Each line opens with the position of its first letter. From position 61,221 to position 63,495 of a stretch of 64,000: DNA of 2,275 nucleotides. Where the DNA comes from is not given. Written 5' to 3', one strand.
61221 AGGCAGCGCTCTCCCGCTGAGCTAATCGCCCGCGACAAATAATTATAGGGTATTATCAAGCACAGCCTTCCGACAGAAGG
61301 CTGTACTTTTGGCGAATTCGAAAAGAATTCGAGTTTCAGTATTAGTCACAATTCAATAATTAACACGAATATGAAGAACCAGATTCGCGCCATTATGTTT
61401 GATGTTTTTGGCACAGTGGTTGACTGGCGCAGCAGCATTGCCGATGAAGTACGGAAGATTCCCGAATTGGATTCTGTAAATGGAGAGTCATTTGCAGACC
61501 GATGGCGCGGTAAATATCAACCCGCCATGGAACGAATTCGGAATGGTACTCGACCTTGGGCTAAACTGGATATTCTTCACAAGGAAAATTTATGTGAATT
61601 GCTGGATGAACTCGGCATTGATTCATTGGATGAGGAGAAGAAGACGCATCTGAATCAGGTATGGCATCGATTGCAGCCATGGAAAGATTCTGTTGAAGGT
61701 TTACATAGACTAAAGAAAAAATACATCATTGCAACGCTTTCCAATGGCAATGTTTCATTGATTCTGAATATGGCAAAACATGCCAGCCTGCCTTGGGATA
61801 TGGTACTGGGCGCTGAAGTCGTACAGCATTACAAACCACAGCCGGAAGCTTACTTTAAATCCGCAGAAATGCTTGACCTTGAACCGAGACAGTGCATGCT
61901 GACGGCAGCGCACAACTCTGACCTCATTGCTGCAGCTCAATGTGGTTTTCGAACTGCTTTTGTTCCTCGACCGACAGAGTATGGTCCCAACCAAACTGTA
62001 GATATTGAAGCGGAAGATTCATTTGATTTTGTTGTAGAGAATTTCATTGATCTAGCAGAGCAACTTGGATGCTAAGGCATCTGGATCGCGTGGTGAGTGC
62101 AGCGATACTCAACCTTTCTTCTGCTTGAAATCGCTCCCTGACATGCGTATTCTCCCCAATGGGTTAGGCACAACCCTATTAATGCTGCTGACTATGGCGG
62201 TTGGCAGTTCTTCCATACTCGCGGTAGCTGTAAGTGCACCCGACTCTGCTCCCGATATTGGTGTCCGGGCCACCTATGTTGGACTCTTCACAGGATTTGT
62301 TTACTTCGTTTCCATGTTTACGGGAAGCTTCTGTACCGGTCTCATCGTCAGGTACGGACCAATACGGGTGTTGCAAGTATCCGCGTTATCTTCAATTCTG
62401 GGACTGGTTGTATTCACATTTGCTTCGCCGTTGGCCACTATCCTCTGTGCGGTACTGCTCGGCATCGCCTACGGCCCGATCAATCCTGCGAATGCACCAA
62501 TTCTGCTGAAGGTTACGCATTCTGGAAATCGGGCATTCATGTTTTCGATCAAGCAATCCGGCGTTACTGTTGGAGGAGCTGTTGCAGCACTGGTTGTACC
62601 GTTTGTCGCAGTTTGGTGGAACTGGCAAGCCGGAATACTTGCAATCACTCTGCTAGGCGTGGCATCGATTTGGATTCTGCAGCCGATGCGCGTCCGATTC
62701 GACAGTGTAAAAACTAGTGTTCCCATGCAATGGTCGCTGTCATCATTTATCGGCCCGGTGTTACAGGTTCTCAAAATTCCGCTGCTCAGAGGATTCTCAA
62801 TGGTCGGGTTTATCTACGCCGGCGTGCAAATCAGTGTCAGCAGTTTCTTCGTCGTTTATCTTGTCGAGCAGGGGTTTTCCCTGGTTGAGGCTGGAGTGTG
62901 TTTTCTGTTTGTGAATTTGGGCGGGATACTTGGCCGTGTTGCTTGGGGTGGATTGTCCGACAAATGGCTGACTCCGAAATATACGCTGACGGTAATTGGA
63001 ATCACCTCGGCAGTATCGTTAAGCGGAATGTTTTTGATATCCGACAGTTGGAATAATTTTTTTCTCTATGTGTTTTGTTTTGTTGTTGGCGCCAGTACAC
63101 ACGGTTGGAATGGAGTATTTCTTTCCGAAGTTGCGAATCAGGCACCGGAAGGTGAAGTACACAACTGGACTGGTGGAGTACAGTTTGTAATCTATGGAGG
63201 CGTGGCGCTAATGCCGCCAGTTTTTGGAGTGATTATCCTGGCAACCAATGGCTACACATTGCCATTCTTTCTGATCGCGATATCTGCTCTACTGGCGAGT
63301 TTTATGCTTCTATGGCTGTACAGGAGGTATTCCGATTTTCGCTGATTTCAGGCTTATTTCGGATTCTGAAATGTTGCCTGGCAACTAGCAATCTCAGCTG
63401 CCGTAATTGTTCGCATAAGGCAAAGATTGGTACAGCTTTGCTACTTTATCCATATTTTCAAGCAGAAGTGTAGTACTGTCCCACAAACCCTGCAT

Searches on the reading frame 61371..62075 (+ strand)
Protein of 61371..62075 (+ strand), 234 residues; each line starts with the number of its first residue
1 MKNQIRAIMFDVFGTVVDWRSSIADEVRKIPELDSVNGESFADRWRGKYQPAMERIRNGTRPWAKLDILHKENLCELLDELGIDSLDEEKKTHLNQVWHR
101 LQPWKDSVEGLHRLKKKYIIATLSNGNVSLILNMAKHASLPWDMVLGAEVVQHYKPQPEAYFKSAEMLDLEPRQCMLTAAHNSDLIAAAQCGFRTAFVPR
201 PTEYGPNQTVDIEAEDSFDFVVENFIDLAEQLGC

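Call 7: search_protein_families(library=ncbifam, proteins=[window:61371-62075:+], max_evalue=0.01)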
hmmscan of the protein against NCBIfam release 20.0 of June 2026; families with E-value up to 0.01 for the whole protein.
window:61371-62075:+ (234 aa): 21 families
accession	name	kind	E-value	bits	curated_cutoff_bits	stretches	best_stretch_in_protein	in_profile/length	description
TIGR01428.1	HAD_type_II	equivalog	2.7e-48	164.6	125.4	1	5-203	1-195/197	haloacid dehalogenase type II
TIGR01493.1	HAD-SF-IA-v2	subfamily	2.2e-18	67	39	1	7-189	1-159/161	HAD-IA family hydrolase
NF009695.0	PRK13222.1-2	equivalog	6.9e-13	48.6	225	1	97-232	89-222/226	phosphoglycolate phosphatase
NF008610.0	PRK11587.1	equivalog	9e-09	35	282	1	111-216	92-199/219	sugar phosphatase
NF008087.0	PRK10826.1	equivalog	4.8e-08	32.9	191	1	142-203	135-196/222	hexitol phosphatase HxpB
TIGR02009.1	PGMB-YQAB-SF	subfamily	9.4e-08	32.5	153.35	1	5-178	1-166/186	beta-phosphoglucomutase family hydrolase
TIGR02253.1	CTE7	subfamily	1.8e-07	31.2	169.75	1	5-227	2-219/221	TIGR02253 family HAD-type hydrolase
NF009804.0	PRK13288.1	equivalog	2.3e-07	30.5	218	1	105-228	85-206/215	pyrophosphatase PpaX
NF009694.0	PRK13222.1-1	equivalog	1.6e-06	27.7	415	1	142-233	154-240/252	phosphoglycolate phosphatase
NF046057.1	bifunc_MtlD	equivalog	4.2e-06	25.4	800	1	120-230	113-221/683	bifunctional mannitol-1-phosphate dehydrogenase/phosphatase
TIGR01449.2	PGP_bact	equivalog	4.5e-06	26.4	180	1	128-198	115-184/213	phosphoglycolate phosphatase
NF008000.0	PRK10725.1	equivalog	4.8e-06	26.8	215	1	141-190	128-177/188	fructose-1-phosphate/6-phosphogluconate phosphatase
TIGR01549.1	HAD-SF-IA-v1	subfamily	2.5e-05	24.7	23.3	1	115-192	74-149/149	HAD-IA family hydrolase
TIGR01990.1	bPGM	equivalog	5.4e-05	23.2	189.4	1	113-187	100-175/187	beta-phosphoglucomutase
NF009698.0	PRK13223.1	equivalog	0.0001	21.6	466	1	7-228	15-225/272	phosphoglycolate phosphatase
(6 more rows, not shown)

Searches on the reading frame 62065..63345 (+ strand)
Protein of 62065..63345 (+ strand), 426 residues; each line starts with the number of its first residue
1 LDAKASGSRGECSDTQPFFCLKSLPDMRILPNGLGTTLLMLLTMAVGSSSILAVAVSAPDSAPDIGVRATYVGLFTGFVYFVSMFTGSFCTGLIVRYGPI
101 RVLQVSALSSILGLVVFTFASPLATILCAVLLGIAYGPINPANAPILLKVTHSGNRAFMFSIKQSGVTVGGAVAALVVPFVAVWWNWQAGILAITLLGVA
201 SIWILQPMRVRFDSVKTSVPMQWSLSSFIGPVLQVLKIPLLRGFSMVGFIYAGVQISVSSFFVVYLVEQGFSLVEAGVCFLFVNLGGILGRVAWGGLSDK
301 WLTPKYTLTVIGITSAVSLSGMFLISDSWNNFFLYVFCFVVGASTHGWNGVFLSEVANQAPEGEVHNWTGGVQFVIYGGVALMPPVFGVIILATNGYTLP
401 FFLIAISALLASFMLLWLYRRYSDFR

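Call 7: search_protein_families(library=ncbifam, proteins=[window:62065-63345:+], max_evalue=0.01)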
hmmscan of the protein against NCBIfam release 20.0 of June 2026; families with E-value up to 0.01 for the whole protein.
window:62065-63345:+ (426 aa): 3 families
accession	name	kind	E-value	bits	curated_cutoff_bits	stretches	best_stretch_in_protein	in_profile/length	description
TIGR00881.1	2A0104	subfamily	2.1e-08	33.6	407.75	1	234-391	211-370/379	phosphoglycerate transporter protein PgtP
TIGR00895.1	2A0115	subfamily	0.00027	20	418.55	1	265-357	276-364/398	aromatic acid/H+ symport family MFS transporter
NF008586.0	PRK11551.1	equivalog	0.001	18.2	410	1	49-352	29-329/406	3-(3-hydroxy-phenyl)propionate transporter MhpT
